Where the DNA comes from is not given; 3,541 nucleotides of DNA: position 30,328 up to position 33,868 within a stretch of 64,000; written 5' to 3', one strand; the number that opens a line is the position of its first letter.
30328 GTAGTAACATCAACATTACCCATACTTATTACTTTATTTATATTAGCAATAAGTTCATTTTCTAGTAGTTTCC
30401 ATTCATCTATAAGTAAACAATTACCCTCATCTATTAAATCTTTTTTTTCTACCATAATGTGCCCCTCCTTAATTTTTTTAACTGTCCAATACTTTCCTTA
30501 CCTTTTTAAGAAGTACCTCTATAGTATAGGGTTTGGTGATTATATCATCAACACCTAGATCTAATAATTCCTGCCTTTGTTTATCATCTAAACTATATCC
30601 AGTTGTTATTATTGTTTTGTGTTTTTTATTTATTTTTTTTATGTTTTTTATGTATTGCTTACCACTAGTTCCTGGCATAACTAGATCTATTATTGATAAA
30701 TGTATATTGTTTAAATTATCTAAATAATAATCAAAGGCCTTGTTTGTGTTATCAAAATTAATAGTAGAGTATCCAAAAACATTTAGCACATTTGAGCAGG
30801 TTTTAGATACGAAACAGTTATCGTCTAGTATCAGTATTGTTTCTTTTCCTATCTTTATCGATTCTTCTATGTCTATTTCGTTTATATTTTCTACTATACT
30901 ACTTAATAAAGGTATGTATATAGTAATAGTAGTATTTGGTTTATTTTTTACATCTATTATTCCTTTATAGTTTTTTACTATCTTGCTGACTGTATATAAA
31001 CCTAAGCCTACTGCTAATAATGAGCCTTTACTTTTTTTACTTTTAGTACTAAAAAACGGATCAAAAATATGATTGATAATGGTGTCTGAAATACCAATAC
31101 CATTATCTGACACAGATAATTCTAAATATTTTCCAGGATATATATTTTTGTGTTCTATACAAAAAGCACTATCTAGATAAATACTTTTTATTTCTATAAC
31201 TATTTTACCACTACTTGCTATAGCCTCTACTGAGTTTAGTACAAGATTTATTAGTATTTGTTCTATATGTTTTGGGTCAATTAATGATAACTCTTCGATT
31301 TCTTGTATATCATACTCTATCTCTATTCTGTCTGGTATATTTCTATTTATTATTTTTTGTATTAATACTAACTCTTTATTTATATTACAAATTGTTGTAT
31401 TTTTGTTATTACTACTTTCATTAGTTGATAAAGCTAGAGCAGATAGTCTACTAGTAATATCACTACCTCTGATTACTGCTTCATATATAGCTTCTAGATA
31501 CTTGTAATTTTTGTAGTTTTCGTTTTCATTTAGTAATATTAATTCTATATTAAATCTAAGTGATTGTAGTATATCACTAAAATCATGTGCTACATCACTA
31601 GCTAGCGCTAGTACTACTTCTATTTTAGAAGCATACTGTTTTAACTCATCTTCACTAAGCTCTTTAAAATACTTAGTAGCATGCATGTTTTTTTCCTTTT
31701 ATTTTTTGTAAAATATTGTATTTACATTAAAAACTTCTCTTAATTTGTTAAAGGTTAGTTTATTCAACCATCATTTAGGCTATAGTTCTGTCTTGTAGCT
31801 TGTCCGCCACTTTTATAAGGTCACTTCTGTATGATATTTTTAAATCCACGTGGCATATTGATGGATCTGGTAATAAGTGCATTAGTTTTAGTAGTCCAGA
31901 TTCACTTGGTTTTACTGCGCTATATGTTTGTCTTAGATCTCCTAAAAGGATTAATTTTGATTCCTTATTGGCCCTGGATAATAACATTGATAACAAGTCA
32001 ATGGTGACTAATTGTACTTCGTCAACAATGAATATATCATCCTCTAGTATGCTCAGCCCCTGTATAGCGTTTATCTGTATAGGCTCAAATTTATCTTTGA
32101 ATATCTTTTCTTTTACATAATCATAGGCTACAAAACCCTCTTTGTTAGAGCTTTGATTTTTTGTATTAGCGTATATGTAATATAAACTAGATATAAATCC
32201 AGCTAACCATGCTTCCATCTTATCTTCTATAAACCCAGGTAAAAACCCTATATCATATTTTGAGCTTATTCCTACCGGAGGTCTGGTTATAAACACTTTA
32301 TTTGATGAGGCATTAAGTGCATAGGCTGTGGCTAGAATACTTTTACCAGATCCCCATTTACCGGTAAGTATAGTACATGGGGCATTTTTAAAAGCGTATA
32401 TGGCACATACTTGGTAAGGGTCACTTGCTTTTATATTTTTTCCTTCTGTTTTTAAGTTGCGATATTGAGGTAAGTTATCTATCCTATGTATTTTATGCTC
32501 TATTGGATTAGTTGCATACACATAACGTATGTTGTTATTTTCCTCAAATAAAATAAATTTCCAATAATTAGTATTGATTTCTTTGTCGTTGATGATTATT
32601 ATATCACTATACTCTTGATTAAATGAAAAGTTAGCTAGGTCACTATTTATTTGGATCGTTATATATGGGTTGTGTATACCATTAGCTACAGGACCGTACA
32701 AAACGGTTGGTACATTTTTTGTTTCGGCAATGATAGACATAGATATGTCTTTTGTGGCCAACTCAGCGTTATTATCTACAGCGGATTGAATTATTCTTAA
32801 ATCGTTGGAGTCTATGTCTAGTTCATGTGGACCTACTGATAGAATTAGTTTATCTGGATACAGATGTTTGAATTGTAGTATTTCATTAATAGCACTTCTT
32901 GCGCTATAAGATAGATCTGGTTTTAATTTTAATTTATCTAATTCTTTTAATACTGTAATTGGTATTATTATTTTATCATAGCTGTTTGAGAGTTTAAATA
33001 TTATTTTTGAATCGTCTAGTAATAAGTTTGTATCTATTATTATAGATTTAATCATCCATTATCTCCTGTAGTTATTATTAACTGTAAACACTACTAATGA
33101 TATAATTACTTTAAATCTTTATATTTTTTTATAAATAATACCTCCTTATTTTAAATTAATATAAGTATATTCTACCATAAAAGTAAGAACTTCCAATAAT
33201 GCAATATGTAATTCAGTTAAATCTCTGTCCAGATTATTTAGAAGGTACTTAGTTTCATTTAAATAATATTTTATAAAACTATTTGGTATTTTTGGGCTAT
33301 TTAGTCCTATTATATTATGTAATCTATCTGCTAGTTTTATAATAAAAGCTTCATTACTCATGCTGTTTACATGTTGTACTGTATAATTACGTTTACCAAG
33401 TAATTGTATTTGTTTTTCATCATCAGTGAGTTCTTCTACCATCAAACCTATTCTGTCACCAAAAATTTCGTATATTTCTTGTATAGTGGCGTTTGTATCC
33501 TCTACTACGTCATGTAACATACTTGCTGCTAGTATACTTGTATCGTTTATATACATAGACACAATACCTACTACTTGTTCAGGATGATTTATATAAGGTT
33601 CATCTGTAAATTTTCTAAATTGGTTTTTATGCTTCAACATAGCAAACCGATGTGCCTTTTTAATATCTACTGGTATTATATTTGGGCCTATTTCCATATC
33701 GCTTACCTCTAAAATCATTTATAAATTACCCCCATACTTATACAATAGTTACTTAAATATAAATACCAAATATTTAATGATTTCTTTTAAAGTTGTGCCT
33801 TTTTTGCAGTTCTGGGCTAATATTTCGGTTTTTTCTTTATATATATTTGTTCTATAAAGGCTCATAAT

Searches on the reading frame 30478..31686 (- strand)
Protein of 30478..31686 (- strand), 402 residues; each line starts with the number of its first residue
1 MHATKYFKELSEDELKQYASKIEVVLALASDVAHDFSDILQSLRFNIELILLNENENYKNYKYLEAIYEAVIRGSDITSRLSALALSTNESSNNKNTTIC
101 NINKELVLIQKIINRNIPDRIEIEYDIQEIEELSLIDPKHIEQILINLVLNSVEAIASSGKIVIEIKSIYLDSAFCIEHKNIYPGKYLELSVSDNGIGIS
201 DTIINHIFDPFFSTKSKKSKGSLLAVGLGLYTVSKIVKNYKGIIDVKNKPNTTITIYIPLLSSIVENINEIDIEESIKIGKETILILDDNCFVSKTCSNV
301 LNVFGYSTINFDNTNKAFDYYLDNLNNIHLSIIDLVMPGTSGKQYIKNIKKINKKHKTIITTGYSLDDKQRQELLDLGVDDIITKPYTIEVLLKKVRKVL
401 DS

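Call 14: search_protein_families(library=phrogs, proteins=[window:30478-31686:-], max_evalue=0.00001)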
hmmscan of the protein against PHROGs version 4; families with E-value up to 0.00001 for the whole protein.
window:30478-31686:- (402 aa): 6 families
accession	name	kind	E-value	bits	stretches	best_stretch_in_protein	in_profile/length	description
phrog_5982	-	unknown function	1.5e-53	183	1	11-401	604-986/1030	-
phrog_10912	-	other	1.1e-22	80.9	1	27-261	742-962/970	kinase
phrog_20458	-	unknown function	2.5e-22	80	1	80-399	505-816/829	-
phrog_857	-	unknown function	1.9e-20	74.6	1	24-260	240-458/468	-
phrog_731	-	unknown function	3.4e-17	63.5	1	283-400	3-117/227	-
phrog_18358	-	unknown function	5.6e-10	38.9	1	135-394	546-782/904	-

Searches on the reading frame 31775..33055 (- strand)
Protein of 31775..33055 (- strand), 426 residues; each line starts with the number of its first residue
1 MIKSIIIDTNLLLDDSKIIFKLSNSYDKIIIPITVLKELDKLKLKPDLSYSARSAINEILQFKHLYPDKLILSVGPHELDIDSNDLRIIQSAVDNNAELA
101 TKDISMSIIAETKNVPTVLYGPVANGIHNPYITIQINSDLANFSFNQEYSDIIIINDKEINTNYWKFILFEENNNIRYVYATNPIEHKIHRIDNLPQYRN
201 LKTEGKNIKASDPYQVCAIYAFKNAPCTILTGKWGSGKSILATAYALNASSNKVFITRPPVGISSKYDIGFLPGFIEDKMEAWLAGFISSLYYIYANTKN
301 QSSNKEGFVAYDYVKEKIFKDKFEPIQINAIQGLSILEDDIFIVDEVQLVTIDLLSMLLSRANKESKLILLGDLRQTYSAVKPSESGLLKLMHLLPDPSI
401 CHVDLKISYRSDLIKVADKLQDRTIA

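Call 14: search_protein_families(library=phrogs, proteins=[window:31775-33055:-], max_evalue=0.00001)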
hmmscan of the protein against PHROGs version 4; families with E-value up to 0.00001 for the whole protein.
window:31775-33055:- (426 aa): 4 families
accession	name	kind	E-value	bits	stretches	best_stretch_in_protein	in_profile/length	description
phrog_2765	-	other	3.9e-64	218.1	1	3-420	3-442/443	PhoH-like phosphate starvation-inducible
phrog_170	-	other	5.1e-35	122.4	1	202-415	67-271/323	PhoH-like phosphate starvation-inducible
phrog_4412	-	DNA, RNA and nucleotide metabolism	1.2e-06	28.2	0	337-377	420-460/743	exonuclease V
phrog_32482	-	other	7.9e-06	25.8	0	239-388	414-542/589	PhoH-like phosphate starvation-inducible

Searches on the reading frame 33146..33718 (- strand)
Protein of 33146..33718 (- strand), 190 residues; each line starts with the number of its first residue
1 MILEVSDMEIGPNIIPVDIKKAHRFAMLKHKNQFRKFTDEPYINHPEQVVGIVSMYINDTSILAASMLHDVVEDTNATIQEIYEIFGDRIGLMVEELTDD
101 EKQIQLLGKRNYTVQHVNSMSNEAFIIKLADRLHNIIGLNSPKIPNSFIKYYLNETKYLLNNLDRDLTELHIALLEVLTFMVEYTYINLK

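Call 15: search_protein_families(library=phrogs, proteins=[window:33146-33718:-], max_evalue=0.00001)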
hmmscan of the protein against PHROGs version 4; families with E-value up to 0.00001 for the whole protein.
window:33146-33718:- (190 aa): 3 families
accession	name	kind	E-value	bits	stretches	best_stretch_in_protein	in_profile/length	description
phrog_990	-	other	7.5e-29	102.1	1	19-165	155-297/374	metal-dependent phosphohydrolase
phrog_32047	-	other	3.8e-17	63.5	1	18-111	23-119/301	phosphohydrolase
phrog_15275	-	unknown function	2.4e-11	44.8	1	18-152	29-164/223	-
